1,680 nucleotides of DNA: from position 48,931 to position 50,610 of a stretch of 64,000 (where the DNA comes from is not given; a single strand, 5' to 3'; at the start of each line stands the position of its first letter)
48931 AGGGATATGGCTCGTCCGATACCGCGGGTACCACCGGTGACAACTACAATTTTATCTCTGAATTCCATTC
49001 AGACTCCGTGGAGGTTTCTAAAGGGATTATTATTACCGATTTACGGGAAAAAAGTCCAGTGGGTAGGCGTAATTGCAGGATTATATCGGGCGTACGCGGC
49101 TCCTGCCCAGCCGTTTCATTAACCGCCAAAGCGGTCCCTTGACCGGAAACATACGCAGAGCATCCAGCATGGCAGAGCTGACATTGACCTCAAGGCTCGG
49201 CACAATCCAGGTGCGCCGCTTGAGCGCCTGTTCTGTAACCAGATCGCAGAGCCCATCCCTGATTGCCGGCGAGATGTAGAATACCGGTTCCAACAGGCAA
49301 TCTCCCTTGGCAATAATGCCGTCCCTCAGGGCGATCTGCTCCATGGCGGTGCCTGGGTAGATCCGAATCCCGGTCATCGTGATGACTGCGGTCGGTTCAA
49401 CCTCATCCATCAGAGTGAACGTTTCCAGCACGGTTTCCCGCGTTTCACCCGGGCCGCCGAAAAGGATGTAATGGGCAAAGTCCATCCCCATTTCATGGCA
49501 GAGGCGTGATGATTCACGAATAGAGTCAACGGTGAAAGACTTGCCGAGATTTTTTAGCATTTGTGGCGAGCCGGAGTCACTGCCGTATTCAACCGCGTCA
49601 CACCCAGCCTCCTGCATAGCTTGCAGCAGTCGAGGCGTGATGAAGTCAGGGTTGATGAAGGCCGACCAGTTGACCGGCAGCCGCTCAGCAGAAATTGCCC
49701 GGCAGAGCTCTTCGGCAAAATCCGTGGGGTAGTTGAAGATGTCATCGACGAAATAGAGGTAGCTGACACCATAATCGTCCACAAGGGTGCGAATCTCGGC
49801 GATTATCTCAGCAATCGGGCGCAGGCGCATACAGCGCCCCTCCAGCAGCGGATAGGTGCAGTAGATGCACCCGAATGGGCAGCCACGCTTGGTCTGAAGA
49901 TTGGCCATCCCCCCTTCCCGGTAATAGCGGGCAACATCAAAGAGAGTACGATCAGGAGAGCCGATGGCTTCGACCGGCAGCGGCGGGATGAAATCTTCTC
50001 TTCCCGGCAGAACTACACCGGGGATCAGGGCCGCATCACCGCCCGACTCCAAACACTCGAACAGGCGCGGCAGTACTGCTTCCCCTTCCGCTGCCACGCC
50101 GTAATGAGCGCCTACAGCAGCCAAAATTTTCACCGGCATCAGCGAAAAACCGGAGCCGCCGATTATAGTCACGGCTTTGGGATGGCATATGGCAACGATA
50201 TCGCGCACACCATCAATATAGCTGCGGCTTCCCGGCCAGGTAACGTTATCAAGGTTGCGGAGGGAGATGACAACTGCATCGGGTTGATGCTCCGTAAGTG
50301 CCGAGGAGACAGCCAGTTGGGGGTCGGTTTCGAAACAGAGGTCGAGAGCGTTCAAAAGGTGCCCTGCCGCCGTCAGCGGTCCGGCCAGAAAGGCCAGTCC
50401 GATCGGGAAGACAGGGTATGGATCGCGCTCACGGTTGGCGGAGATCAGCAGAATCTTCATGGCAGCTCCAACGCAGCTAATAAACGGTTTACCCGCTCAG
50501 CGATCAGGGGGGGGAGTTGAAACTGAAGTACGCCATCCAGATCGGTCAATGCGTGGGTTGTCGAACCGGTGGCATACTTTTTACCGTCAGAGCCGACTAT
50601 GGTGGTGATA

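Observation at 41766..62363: tRNA-bracketed ~20-kb lipid operon: APE-like type II FAS/PKS and envelope-export scaffold combined with six radical SAM enzymes; product unknown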

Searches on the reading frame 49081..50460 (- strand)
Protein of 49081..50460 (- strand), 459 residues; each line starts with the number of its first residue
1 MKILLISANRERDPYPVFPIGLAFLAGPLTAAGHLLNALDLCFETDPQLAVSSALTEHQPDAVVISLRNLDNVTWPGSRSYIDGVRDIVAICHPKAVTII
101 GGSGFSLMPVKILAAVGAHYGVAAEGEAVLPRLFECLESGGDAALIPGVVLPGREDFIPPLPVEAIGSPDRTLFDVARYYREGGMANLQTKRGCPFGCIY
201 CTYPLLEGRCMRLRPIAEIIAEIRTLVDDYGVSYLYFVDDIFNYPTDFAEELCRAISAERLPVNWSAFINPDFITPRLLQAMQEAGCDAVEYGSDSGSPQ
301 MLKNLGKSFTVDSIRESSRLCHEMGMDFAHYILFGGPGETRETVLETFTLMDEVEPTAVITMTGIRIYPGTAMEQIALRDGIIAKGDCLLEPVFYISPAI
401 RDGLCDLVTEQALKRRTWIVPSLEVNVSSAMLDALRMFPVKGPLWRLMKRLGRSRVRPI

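Call 4: search_protein_families(library=pfam, proteins=[window:49081-50460:-], max_evalue=0.01)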
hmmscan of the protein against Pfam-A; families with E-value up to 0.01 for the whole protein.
window:49081-50460:- (459 aa): 2 families
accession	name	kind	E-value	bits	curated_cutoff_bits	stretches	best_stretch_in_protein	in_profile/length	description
PF04055.27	Radical_SAM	-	7.2e-21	75.5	29.5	1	191-350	4-165/166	Radical SAM superfamily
PF02310.24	B12-binding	-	2.7e-11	43.8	32.1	1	15-133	10-120/121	B12 binding domain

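Call 6: search_protein_families(library=ncbifam, proteins=[window:49081-50460:-], max_evalue=0.001)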
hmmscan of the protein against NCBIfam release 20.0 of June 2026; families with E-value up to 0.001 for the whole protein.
window:49081-50460:- (459 aa): 28 families (the best 25 are shown)
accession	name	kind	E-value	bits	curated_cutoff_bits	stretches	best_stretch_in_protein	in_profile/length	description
TIGR04072.2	rSAM_ladder_B12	equivalog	2.1e-112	376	360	1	2-447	1-440/443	lipid biosynthesis B12-binding/radical SAM protein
TIGR04385.1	B12_rSAM_cofa1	equivalog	2.3e-60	205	450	1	3-399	2-416/438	B12 lower ligand biosynthesis radical SAM protein BzaD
TIGR04428.1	B12_rSAM_trp_MT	equivalog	8.2e-39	133.4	500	2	174-374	205-418/558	tryptophan 2-C-methyltransferase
TIGR04479.1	bcpD_PhpK_rSAM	subfamily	6.2e-34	117.2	600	1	113-357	166-412/504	PhpK family radical SAM P-methyltransferase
NF033070.1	rSAM_AprD4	equivalog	5.1e-32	111.4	500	1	171-384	178-397/456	AprD4 family radical SAM diol-dehydratase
TIGR03471.1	HpnJ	equivalog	1.7e-30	106.3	577.6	1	187-386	199-396/472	hopanoid biosynthesis associated radical SAM protein HpnJ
TIGR04013.1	B12_SAM_MJ_1487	hypoth_equivalog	1.4e-26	93.3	251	1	85-374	59-354/382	TIGR04013 family B12-binding domain/radical SAM domain-containing protein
NF045585.1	rSAM_slr0320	equivalog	1.6e-25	89.6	775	1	178-385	226-445/511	photosystem II high light acclimation radical SAM protein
TIGR04014.1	B12_SAM_MJ_0865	equivalog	3.6e-25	88.7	360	1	84-360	56-342/434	methyl-coenzyme M reductase glutamine C-methyltransferase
TIGR02026.1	BchE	equivalog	1.1e-20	73.9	481.35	1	19-359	22-370/497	magnesium-protoporphyrin IX monomethyl ester anaerobic oxidative cyclase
NF050148.1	rSAM_ApyD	equivalog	2.3e-18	65.9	750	1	93-355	101-367/645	RiPP biosynthesis radical SAM protein ApyD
TIGR04367.1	HpnR_B12_rSAM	equivalog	1.9e-16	59.7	650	1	19-257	22-254/490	hopanoid C-3 methylase HpnR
TIGR04295.1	B12_rSAM_oligo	hypoth_equivalog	4.2e-16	58.7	400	1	181-313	196-320/422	TIGR04295 family B12-binding domain-containing radical SAM protein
NF038361.1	rSAM_Sden_1168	equivalog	2.5e-15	56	575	1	179-385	276-481/560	Sden_1168 family B12-binding radical SAM P-methyltransferase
NF040546.1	rSAM_CUAEP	equivalog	2e-12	46.5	500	1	19-354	13-341/468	CUAEP/CCAEP-tail radical SAM (seleno)protein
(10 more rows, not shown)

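Call 11: find_related_loci(query=window:49081-50460:-, collection=genome_contigs, flank=10000)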
Query window:49081-50460:- (459 aa) in genome_contigs; peptide patterns used: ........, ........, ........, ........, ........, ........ (x = any residue, [..] = any of these).
452 stretches matched a pattern; 290 encode a relative of the query (tblastn E <= 1e-3); the best 80 are kept; 80 distinct loci.
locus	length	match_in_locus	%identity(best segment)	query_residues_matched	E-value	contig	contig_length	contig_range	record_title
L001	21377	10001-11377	93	1-459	0e+0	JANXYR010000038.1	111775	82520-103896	MAG: Geobacteraceae bacterium isolate GL140_3_metabat_67 GL140_3_k141_3016969, whole genome shotgun sequence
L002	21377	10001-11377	89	1-459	0e+0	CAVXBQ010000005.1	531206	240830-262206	MAG: uncultured delta proteobacterium isolate MFD01299.bin.2.165 genome assembly, contig: contig_22458, whole genome sho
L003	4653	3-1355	88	9-459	0e+0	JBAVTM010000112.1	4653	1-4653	MAG: Desulfuromonadaceae bacterium isolate MFD03638_ilm_asm_bin4 k127_1804, whole genome shotgun sequence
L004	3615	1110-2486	87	1-459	0e+0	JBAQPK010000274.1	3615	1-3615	MAG: Desulfuromonadaceae bacterium isolate MFD12001_ilm_asm_bin38 k127_66520, whole genome shotgun sequence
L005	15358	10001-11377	86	1-459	0e+0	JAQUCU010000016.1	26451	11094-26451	MAG: Desulfuromonadaceae bacterium isolate STCSWMC_138 NODE_4203_length_26451_cov_4.850897_ST_CSWMC, whole genome shotgu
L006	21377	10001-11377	85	1-459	0e+0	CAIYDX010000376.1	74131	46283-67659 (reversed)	MAG: uncultured Geobacteraceae bacterium isolate AlinenLipids_bin-4284 genome assembly, contig: bin-4284:376/419, whole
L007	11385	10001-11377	84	1-459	0e+0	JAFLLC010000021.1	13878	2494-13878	MAG: Deltaproteobacteria bacterium isolate LaCa_MAG_21 c_000000006483, whole genome shotgun sequence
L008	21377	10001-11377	84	1-459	0e+0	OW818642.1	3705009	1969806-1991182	metagenome genome assembly, chromosome: 1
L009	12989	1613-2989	84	1-459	0e+0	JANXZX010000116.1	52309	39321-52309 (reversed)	MAG: Geobacteraceae bacterium isolate GL140_5_metabat_114 GL140_5_k141_1327276, whole genome shotgun sequence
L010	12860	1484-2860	83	1-459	0e+0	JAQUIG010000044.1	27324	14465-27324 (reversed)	MAG: Desulfuromonadaceae bacterium isolate STCSWMC_55 NODE_3953_length_27324_cov_5.825091_ST_CSWMC, whole genome shotgun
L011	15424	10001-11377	76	1-459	0e+0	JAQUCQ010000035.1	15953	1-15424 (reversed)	MAG: Desulfuromonadaceae bacterium isolate STCSWMC_134 NODE_9730_length_15953_cov_3.204663_ST_CSWMC, whole genome shotgu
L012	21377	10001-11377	75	1-459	0e+0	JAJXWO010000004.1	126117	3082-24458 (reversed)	MAG: Deltaproteobacteria bacterium isolate BP5.bin86 NODE_147_length_126117_cov_2.160338, whole genome shotgun sequence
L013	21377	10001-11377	74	1-459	0e+0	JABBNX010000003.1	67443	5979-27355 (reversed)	MAG: Proteobacteria bacterium isolate G2_21 NODE_149_length_67443_cov_7.01287, whole genome shotgun sequence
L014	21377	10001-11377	69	1-459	0e+0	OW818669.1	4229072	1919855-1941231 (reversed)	metagenome genome assembly, chromosome: 1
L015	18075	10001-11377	70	1-459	0e+0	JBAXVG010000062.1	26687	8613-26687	MAG: Desulfuromonadales bacterium isolate ELA681 MAG681_62, whole genome shotgun sequence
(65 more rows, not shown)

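Call 18: find_homologous_proteins(query=window:49081-50460:-, max_evalue=1e-20)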
Query window:49081-50460:- (459 aa): 4677 proteins with E <= 1e-20 among 8000 candidates; the best 120 are listed.
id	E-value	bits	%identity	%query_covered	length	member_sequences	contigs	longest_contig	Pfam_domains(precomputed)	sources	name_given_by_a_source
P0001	0.0e+0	1051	100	100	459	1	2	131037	PF04055.28,PF02310.25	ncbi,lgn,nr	ncbi:MAG: radical SAM protein [Geobacteraceae bacterium]|nr:radical SAM protein [Geobacteraceae bact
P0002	6.2e-293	990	93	100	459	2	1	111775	PF04055.28,PF02310.25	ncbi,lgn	-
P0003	1.8e-284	962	90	100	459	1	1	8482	PF04055.28,PF02310.25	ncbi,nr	ncbi:MAG: radical SAM protein [Geobacteraceae bacterium]|nr:radical SAM protein [Geobacteraceae bact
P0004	2.8e-279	945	89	100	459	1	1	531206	PF04055.28,PF02310.25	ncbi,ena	-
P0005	4.4e-274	928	87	100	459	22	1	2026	PF04055.28,PF02310.25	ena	-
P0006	3.3e-268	908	86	100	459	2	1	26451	PF04055.28,PF02310.25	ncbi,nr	ncbi:MAG: radical SAM protein [Desulfuromonadaceae bacterium]|nr:radical SAM protein [Desulfuromonad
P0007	6.4e-268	907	86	100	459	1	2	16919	PF04055.28,PF02310.25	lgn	-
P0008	1.1e-266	903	85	100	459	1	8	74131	PF04055.28,PF02310.25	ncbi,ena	-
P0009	2.1e-266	902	85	100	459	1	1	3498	PF04055.28,PF02310.25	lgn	-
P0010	3.6e-266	901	85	100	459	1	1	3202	PF04055.28,PF02310.25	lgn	-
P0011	8.0e-266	900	84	100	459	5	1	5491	PF04055.28,PF02310.25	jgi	-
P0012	4.5e-263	891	85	100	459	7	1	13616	PF04055.28,PF02310.25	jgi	jgi:radical SAM superfamily enzyme YgiQ (UPF0313 family)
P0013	5.2e-263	891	85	100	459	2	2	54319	PF04055.28,PF02310.25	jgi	jgi:radical SAM superfamily enzyme YgiQ (UPF0313 family)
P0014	1.1e-262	890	84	100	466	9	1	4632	PF04055.28,PF02310.25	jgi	jgi:radical SAM superfamily enzyme YgiQ (UPF0313 family)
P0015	1.2e-262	890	83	100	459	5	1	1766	PF04055.28,PF02310.25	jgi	-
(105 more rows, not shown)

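Call 42: search_protein_representatives(protein=window:49081-50460:-)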
Query: 459 residues. Proteins with E-value up to 0.001 (for the whole library): 42992; up to 1e-10: 22241; up to 1e-30: 1342. The best 150 are listed.
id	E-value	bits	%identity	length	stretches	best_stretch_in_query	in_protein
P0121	3.2e-153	527.4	51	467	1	1-459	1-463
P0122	9.0e-126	436.9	67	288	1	185-459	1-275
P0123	5.1e-121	421.2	45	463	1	1-449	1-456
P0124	7.2e-119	414.1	45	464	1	2-451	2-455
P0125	4.1e-118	411.6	45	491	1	1-453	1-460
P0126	2.6e-115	402.4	44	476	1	1-456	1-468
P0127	2.9e-114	399.0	44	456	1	2-448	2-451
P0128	2.4e-113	395.9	43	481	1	2-449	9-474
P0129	7.0e-113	394.4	43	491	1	2-457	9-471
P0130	2.0e-110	386.3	43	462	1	1-449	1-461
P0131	4.1e-109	382.0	40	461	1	1-451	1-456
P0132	4.4e-108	378.6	62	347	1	2-271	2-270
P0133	6.8e-108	377.9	40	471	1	2-446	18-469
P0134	5.3e-107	375.0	42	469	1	1-453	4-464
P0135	3.8e-105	368.9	41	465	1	1-451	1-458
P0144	4.9e-100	352.1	39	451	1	1-447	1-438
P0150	3.4e-94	332.8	36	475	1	1-458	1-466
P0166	2.2e-90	320.2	39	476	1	1-448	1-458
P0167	8.1e-89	315.1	39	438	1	2-449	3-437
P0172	1.0e-86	308.1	35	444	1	1-450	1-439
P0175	1.4e-86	307.7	37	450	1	1-446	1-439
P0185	6.8e-84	298.8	38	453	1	2-418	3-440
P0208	4.1e-79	283.1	37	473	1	2-451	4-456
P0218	4.1e-77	276.5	35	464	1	2-453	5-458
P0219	4.5e-77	276.4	35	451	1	2-448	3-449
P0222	2.5e-76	273.9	37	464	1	2-452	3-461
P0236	1.0e-74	268.5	35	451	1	1-447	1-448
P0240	2.8e-74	267.1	35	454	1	2-448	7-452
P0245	8.0e-74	265.6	35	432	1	1-419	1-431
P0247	2.2e-73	264.2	36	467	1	2-446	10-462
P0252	1.8e-72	261.2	36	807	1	1-446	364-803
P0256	6.3e-72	259.4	38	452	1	1-403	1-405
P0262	6.9e-71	256.0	35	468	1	2-447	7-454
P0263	7.0e-71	255.9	34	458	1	2-448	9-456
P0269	2.6e-70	254.0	32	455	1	2-449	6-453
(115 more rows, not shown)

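Call 44: list_cluster_members(proteins=[P0121, P0123, P0124, P0126, P0128, P0131, P0135, P0144, P0150, P0172])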
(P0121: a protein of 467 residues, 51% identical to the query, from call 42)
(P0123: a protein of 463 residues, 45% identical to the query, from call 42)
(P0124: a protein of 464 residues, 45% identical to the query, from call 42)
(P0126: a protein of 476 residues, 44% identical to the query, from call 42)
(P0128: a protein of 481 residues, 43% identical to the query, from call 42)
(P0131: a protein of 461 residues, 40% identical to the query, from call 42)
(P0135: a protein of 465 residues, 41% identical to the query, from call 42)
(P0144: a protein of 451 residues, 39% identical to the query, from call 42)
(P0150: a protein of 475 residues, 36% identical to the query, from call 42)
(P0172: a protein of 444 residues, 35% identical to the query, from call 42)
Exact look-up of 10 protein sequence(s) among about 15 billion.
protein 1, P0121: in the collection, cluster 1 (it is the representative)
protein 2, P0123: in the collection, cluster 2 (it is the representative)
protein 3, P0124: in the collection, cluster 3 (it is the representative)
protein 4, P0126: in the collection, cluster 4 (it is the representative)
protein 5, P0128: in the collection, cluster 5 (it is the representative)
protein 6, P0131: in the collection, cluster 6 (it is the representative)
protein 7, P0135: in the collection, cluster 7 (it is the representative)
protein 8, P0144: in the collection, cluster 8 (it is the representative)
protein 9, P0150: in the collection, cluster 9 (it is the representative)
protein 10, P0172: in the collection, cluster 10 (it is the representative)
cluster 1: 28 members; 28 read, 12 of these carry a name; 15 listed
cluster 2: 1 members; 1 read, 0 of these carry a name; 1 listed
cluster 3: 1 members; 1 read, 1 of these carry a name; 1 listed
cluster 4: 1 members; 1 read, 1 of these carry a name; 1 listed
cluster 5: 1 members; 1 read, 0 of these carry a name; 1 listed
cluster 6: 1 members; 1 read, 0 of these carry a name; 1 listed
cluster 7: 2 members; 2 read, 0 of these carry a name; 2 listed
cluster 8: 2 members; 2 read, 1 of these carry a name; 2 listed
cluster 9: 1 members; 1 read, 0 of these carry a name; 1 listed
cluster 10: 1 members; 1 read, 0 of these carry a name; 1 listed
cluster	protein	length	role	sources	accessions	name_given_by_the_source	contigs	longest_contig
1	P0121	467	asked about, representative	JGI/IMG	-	radical SAM superfamily enzyme YgiQ (UPF0313 family)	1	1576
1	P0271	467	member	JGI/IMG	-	radical SAM superfamily enzyme YgiQ (UPF0313 family)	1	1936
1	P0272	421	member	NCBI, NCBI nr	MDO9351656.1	MAG: lipid biosynthesis B12-binding/radical SAM protein, partial [Deltaproteobacteria ... | lipid biosynthesis B12-binding/radical SAM protein [Deltaproteobacteria bacterium]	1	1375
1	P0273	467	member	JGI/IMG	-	radical SAM superfamily enzyme YgiQ (UPF0313 family)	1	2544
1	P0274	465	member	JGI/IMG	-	radical SAM superfamily enzyme YgiQ (UPF0313 family)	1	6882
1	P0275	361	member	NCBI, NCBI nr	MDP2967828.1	MAG: radical SAM protein, partial [Deltaproteobacteria bacterium] | radical SAM protein [Deltaproteobacteria bacterium]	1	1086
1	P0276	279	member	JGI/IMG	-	radical SAM superfamily enzyme YgiQ (UPF0313 family)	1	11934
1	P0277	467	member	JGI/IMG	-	radical SAM superfamily enzyme YgiQ (UPF0313 family)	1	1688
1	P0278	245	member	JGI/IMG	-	radical SAM superfamily enzyme YgiQ (UPF0313 family)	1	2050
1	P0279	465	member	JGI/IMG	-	radical SAM superfamily enzyme YgiQ (UPF0313 family)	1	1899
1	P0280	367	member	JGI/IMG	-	radical SAM superfamily enzyme YgiQ (UPF0313 family)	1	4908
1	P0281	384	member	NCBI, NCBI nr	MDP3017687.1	MAG: radical SAM protein, partial [Deltaproteobacteria bacterium] | radical SAM protein [Deltaproteobacteria bacterium]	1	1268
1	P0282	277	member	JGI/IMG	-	-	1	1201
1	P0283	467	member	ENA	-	-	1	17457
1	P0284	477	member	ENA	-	-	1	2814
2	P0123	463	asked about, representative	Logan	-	-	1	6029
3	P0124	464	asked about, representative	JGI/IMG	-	radical SAM superfamily enzyme YgiQ (UPF0313 family)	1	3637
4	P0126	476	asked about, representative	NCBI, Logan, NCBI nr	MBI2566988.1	MAG: cobalamin B12-binding domain-containing protein [Candidatus Schekmanbacteria ... | cobalamin B12-binding domain-containing protein [Candidatus Schekmanbacteria bacterium]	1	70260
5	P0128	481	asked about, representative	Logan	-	-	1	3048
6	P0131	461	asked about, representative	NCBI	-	-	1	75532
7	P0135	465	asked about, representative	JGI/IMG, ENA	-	-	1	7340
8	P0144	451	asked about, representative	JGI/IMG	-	radical SAM superfamily enzyme YgiQ (UPF0313 family)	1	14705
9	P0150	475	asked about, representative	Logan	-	-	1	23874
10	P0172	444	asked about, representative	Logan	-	-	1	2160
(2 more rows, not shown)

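Call 48: search_protein_families(library=ncbifam, proteins=[P0123, P0245, P0167, P0218, P0222, P0185, P0269, P0166, P0172, P0247], max_evalue=1e-70)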
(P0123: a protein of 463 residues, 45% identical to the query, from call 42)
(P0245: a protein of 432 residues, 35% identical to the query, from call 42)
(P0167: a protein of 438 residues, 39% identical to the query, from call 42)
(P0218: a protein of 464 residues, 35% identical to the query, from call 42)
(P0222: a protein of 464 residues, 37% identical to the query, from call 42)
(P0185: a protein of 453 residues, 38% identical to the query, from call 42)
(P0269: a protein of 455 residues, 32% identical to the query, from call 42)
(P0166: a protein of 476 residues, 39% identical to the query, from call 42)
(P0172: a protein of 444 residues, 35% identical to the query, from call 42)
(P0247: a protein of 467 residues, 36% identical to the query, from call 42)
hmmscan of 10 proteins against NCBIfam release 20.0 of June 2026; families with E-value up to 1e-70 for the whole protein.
P0123 (463 aa): 1 family
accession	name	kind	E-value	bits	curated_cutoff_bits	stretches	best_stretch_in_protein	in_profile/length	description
TIGR04072.2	rSAM_ladder_B12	equivalog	5e-110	368.2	360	1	2-454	1-440/443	lipid biosynthesis B12-binding/radical SAM protein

P0245 (432 aa): 1 family
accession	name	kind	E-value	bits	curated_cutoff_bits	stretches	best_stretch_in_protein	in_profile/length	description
TIGR04072.2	rSAM_ladder_B12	equivalog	4.6e-96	322.2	360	1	2-418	1-402/443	lipid biosynthesis B12-binding/radical SAM protein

P0167 (438 aa): 1 family
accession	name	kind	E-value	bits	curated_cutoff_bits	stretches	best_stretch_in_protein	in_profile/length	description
TIGR04072.2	rSAM_ladder_B12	equivalog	4.4e-101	338.7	360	1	4-397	2-404/443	lipid biosynthesis B12-binding/radical SAM protein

P0218 (464 aa): 1 family
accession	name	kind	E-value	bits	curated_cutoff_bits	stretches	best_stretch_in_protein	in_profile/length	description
TIGR04072.2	rSAM_ladder_B12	equivalog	1.4e-124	416.1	360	1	6-452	2-440/443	lipid biosynthesis B12-binding/radical SAM protein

P0222 (464 aa): 1 family
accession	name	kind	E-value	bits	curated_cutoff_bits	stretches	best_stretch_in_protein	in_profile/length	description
TIGR04072.2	rSAM_ladder_B12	equivalog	1.8e-109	366.3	360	1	3-457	1-441/443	lipid biosynthesis B12-binding/radical SAM protein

P0185 (453 aa): 1 family
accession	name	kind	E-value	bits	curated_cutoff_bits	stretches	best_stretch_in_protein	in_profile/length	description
TIGR04072.2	rSAM_ladder_B12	equivalog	6e-102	341.5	360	1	4-427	2-400/443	lipid biosynthesis B12-binding/radical SAM protein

P0269 (455 aa): 1 family
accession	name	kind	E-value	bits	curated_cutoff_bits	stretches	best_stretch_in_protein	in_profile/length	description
TIGR04072.2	rSAM_ladder_B12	equivalog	1.9e-121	405.8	360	1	6-452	1-441/443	lipid biosynthesis B12-binding/radical SAM protein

P0166 (476 aa): 1 family
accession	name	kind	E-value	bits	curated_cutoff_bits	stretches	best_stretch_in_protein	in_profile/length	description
TIGR04072.2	rSAM_ladder_B12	equivalog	3.4e-100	335.7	360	1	2-458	1-441/443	lipid biosynthesis B12-binding/radical SAM protein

P0172 (444 aa): 1 family
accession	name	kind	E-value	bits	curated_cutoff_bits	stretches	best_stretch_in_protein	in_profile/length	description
TIGR04072.2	rSAM_ladder_B12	equivalog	5.2e-111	371.4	360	1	2-436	1-440/443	lipid biosynthesis B12-binding/radical SAM protein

P0247 (467 aa): 1 family
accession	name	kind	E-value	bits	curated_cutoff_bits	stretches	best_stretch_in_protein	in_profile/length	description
TIGR04072.2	rSAM_ladder_B12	equivalog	5.6e-106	354.8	360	1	10-465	1-442/443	lipid biosynthesis B12-binding/radical SAM protein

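Call 49: find_homologous_proteins(query=P0218, max_evalue=1e-40)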
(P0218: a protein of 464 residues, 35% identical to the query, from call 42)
Query P0218 (464 aa): 1759 proteins with E <= 1e-40 among 8000 candidates; the best 120 are listed.
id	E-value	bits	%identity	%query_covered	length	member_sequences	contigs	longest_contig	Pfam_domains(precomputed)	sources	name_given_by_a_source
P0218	0.0e+0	1053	100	100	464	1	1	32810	PF04055.28,PF02310.25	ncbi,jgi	ncbi:MAG: lipid biosynthesis B12-binding/radical SAM protein [Planctomycetota bacterium]|jgi:radical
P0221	3.6e-175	601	57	100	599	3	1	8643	PF04055.28,PF22817.3,PF02310.25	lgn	-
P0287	4.0e-134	466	46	98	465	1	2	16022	PF04055.28,PF02310.25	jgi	jgi:radical SAM superfamily enzyme YgiQ (UPF0313 family)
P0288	9.1e-127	442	47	97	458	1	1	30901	PF04055.28,PF02310.25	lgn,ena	-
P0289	1.7e-126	441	46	98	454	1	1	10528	PF04055.28,PF02310.25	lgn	-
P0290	4.8e-126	439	45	97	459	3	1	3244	PF04055.28,PF02310.25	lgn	-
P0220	8.7e-124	432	46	97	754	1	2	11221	PF04055.28,PF03279.19,PF02310.25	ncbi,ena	-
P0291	1.9e-123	431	46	98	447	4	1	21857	PF04055.28,PF02310.25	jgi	-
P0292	1.1e-122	428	45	98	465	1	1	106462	PF04055.28,PF02310.25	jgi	jgi:radical SAM superfamily enzyme YgiQ (UPF0313 family)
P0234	1.5e-122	428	45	97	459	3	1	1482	PF04055.28,PF02310.25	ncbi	-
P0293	1.1e-120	422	46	98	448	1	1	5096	PF04055.28,PF02310.25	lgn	-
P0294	4.6e-120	420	46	97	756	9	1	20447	PF04055.28,PF03279.19,PF02310.25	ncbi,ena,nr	ncbi:MAG: hypothetical protein COT18_06580 [Elusimicrobia bacterium CG08_land_8_20_14_0_20_59_10]|nr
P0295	5.8e-120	419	45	98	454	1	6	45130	PF04055.28,PF02310.25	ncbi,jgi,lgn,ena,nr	ncbi:MAG TPA: B12-binding domain-containing radical SAM protein [Elusimicrobia bacterium]|nr:MAG: hy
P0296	1.5e-119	418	46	98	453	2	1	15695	PF04055.28,PF02310.25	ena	-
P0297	1.6e-118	415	45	97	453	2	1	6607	PF04055.28,PF02310.25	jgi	-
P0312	2.8e-111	391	41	97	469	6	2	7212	PF04055.28,PF02310.25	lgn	-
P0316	1.5e-109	385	44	98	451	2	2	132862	PF04055.28,PF02310.25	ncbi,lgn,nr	ncbi:MAG: radical SAM protein [Planctomycetota bacterium]|nr:MAG: radical SAM protein [Planctomyceto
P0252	8.2e-106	373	43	96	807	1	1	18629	PF13186.12,PF04055.28,PF02310.25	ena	-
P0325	3.3e-103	364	40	100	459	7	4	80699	PF04055.28,PF02310.25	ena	-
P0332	1.4e-98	349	41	96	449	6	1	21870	PF04055.28,PF02310.25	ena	-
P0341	7.1e-97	343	39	98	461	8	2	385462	PF04055.28,PF02310.25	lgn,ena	-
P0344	2.2e-96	342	39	97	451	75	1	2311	PF04055.28,PF02310.25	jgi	-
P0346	4.1e-95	337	40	96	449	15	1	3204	PF04055.28,PF02310.25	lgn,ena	-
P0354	4.5e-94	334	42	97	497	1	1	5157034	PF04055.28,PF02310.25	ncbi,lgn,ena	-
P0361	1.7e-93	332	40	98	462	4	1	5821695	PF04055.28,PF02310.25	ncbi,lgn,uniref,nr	ncbi:B12-binding domain-containing radical SAM protein [Opitutales bacterium ASA1]|uniref:lipid bios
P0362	1.9e-93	332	42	97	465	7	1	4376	PF04055.28,PF02310.25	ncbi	-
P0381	1.6e-92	329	42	97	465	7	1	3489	PF04055.28,PF02310.25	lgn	-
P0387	3.9e-92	327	37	97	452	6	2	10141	PF04055.28,PF02310.25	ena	-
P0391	6.2e-92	327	39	97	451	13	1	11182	PF04055.28,PF02310.25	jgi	-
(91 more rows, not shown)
